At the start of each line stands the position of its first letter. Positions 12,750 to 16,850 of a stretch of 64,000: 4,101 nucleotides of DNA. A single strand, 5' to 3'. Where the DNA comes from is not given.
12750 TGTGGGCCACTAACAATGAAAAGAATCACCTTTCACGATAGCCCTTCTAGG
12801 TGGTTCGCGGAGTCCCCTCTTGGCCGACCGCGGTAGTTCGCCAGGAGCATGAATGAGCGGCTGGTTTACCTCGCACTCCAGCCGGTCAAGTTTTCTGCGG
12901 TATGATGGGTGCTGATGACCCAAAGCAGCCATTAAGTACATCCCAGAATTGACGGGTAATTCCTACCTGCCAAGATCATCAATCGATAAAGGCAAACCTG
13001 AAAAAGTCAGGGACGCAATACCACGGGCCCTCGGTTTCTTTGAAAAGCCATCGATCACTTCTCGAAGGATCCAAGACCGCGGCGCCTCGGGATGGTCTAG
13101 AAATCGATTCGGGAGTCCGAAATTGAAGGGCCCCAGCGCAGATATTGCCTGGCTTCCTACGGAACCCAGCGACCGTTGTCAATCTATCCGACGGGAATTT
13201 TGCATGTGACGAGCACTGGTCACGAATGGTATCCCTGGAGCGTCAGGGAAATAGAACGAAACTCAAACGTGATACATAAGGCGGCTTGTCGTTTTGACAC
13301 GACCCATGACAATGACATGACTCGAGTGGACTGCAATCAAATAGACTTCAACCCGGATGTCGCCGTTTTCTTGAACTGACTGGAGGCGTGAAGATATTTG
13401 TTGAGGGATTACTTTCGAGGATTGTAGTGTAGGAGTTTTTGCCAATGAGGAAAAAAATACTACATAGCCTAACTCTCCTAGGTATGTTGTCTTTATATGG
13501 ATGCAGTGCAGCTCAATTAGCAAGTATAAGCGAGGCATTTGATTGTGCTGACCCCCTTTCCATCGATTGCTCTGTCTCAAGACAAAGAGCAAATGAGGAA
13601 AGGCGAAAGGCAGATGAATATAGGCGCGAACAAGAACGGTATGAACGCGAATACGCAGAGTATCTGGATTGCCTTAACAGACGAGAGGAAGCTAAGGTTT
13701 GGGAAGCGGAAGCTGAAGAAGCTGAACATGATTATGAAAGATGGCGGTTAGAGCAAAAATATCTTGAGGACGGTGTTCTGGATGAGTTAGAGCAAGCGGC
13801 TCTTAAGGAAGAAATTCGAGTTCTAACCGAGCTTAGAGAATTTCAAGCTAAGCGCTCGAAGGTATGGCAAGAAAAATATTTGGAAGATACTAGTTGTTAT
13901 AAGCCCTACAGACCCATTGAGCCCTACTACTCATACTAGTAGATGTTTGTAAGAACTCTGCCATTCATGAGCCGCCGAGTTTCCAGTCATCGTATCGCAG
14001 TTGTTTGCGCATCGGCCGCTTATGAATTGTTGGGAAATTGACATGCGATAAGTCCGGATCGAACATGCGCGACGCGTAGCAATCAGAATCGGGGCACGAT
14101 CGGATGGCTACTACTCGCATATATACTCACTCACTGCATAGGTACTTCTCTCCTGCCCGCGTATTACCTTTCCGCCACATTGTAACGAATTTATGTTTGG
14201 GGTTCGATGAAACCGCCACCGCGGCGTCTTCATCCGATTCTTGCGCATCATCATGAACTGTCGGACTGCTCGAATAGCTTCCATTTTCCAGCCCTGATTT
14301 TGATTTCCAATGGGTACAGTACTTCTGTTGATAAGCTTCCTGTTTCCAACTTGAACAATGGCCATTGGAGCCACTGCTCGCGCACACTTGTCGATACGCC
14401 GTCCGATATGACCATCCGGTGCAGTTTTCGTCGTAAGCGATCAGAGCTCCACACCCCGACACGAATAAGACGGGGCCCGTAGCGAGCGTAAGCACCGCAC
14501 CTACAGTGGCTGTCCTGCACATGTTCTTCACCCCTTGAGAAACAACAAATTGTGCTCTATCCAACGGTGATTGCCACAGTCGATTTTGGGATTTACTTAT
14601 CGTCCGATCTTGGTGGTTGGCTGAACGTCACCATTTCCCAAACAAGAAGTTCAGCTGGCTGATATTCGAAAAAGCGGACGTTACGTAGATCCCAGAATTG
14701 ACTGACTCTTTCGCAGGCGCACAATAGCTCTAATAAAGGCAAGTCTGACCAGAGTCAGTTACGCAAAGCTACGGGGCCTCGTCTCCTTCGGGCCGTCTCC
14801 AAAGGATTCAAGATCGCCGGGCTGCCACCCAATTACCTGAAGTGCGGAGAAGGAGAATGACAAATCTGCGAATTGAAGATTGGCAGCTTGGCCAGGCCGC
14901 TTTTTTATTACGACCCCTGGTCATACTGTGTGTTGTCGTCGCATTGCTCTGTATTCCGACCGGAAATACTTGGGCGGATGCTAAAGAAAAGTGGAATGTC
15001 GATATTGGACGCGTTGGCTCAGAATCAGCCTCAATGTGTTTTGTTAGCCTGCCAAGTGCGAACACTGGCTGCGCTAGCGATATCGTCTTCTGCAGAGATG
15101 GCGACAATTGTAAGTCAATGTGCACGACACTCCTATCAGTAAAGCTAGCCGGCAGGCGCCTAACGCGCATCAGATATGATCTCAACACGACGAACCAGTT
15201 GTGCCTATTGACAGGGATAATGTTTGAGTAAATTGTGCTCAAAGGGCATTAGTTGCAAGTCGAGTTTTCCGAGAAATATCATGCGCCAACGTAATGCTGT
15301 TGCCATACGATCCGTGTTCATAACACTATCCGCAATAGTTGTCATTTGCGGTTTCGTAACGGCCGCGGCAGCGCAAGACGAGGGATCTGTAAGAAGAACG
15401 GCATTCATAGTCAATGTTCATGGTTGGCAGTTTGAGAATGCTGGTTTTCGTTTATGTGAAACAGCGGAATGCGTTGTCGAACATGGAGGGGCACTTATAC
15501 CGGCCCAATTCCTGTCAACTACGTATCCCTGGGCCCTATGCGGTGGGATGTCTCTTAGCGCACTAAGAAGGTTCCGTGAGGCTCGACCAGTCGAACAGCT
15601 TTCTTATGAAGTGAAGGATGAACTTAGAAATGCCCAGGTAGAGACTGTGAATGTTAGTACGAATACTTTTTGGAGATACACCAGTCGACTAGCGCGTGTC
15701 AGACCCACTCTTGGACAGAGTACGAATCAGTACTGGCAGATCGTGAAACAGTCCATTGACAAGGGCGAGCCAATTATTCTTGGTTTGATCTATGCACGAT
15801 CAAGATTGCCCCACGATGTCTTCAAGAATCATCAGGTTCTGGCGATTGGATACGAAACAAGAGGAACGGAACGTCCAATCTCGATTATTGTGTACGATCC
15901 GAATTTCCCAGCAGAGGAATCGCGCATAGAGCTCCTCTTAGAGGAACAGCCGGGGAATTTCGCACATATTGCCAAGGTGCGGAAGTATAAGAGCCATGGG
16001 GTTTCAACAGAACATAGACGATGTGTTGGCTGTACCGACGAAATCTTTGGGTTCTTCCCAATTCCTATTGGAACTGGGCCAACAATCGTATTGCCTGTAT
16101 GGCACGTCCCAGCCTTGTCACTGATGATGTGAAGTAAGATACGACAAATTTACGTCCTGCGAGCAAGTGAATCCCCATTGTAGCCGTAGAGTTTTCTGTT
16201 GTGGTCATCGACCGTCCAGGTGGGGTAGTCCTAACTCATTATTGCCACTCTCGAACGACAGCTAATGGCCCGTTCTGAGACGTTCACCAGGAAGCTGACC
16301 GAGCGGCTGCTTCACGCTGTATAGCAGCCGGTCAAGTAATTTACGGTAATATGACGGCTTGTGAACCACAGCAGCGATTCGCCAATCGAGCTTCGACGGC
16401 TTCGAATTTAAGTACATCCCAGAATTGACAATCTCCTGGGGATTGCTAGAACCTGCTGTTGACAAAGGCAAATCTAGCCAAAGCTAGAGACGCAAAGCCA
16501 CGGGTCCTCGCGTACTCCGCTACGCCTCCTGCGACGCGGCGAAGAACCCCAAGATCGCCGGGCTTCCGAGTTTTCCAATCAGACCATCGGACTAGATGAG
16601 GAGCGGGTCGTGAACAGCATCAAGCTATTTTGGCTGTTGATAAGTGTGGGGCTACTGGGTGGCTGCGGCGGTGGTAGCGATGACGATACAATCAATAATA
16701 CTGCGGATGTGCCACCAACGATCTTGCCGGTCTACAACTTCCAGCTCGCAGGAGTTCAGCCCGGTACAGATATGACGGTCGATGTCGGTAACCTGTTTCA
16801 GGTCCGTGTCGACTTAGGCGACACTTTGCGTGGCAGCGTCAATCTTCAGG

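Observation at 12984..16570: Three GEMM-I (c-di-GMP-I) riboswitch-like leaders within 3.6 kb, in front of unknown lipoprotein and secreted-protein genes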

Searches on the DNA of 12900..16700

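Call 71: search_rna_families(source=window, start=12900, end=16700, threshold=evalue, max_evalue=1, show_alignments=6)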
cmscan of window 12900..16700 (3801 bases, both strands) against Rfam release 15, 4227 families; matches with E-value up to 1: 4.
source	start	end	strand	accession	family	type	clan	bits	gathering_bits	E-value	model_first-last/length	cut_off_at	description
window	16458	16571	+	RF03167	c-di-GMP-I-GGC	Cis-reg; riboswitch;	CL00126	59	59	1.4e-12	1-80/80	no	c-di-GMP-I-GGC riboswitch aptamer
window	14729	14830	+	RF03167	c-di-GMP-I-GGC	Cis-reg; riboswitch;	CL00126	38.6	59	9.5e-07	1-80/80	no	c-di-GMP-I-GGC riboswitch aptamer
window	12981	13042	+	RF01051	c-di-GMP-I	Cis-reg; riboswitch;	CL00126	27.1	35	0.02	1-87/87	no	c-di-GMP-I riboswitch aptamer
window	14197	14243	+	RF03774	mir-2110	Gene; miRNA;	-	22.7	90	0.73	1-75/75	no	mir-2110 microRNA precursor family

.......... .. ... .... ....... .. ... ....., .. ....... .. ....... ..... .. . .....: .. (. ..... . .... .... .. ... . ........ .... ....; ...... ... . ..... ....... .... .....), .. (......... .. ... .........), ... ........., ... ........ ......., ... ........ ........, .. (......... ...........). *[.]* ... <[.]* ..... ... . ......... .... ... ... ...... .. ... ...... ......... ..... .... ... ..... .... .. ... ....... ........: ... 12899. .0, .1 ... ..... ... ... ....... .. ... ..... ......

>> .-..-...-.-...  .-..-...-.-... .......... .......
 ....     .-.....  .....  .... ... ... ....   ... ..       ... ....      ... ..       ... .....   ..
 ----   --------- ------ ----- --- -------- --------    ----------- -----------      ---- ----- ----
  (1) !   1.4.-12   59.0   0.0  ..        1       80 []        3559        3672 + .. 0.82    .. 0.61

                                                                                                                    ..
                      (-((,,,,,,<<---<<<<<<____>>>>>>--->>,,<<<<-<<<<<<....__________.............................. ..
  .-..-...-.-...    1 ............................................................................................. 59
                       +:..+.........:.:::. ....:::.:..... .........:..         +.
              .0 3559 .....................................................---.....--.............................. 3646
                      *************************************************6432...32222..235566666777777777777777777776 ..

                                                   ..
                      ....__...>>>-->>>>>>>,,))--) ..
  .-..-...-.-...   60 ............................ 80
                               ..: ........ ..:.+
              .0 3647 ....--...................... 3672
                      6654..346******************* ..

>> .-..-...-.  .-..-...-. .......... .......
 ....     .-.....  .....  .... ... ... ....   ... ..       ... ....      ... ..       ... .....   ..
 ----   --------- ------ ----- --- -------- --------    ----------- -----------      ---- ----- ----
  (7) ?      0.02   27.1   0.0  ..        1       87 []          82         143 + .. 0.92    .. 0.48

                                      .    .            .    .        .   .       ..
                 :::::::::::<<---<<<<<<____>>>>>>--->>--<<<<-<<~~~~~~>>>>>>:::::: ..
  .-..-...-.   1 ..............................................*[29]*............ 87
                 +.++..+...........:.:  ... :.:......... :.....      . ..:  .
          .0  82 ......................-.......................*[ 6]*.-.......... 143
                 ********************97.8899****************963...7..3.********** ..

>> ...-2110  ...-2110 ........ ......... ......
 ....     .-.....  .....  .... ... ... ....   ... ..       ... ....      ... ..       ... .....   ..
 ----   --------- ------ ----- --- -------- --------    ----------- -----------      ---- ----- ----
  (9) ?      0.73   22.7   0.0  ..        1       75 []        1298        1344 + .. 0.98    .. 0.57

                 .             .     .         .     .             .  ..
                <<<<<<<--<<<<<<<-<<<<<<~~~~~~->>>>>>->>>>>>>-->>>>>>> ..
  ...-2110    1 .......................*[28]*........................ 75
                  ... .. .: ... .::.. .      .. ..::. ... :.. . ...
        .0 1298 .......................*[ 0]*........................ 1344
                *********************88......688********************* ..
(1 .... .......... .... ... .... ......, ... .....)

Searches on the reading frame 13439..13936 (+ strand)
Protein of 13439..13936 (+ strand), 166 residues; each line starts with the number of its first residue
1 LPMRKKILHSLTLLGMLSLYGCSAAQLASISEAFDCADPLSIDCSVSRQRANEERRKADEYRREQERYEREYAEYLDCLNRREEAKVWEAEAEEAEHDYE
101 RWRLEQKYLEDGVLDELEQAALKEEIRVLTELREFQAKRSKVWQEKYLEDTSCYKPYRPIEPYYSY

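Call 12: search_protein_families(library=pfam, max_evalue=0.01, proteins=[window:13439-13936:+])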
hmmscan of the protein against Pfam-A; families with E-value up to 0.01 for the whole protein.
seq(166 aa): 0 families

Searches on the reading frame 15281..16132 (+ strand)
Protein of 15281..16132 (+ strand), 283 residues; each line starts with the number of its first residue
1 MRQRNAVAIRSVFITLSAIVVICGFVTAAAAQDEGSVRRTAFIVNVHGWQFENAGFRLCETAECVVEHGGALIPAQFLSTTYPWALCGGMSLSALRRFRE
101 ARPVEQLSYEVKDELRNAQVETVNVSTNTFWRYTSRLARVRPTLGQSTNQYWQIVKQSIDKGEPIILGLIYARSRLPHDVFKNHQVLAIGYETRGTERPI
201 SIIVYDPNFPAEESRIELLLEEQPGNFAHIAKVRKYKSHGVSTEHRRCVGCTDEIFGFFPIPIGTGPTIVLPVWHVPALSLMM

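Call 12: search_protein_families(library=pfam, max_evalue=0.01, proteins=[window:15281-16129:+])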
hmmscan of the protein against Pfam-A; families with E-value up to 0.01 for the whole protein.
seq(283 aa): 1 family
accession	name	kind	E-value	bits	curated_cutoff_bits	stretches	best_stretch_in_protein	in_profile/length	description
PF13529.12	Peptidase_C39_2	-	0.00032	21.7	24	1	104-208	34-143/143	Peptidase_C39 like family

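Call 14: find_encoding_contigs(protein=window:15281-16132:+, flank=10000, max_places=6)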
Protein window:15281-16132:+ (283 aa): 1 contig read that carries it; 1 place shown.
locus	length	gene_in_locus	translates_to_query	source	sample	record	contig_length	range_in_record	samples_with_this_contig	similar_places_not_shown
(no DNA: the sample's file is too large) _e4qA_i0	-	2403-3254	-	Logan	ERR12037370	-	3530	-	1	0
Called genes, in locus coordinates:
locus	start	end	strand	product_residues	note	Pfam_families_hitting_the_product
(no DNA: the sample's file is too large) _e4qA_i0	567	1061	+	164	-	-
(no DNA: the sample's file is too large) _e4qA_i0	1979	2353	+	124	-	-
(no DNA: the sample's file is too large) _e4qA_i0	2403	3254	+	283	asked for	-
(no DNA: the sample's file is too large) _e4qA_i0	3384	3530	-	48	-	?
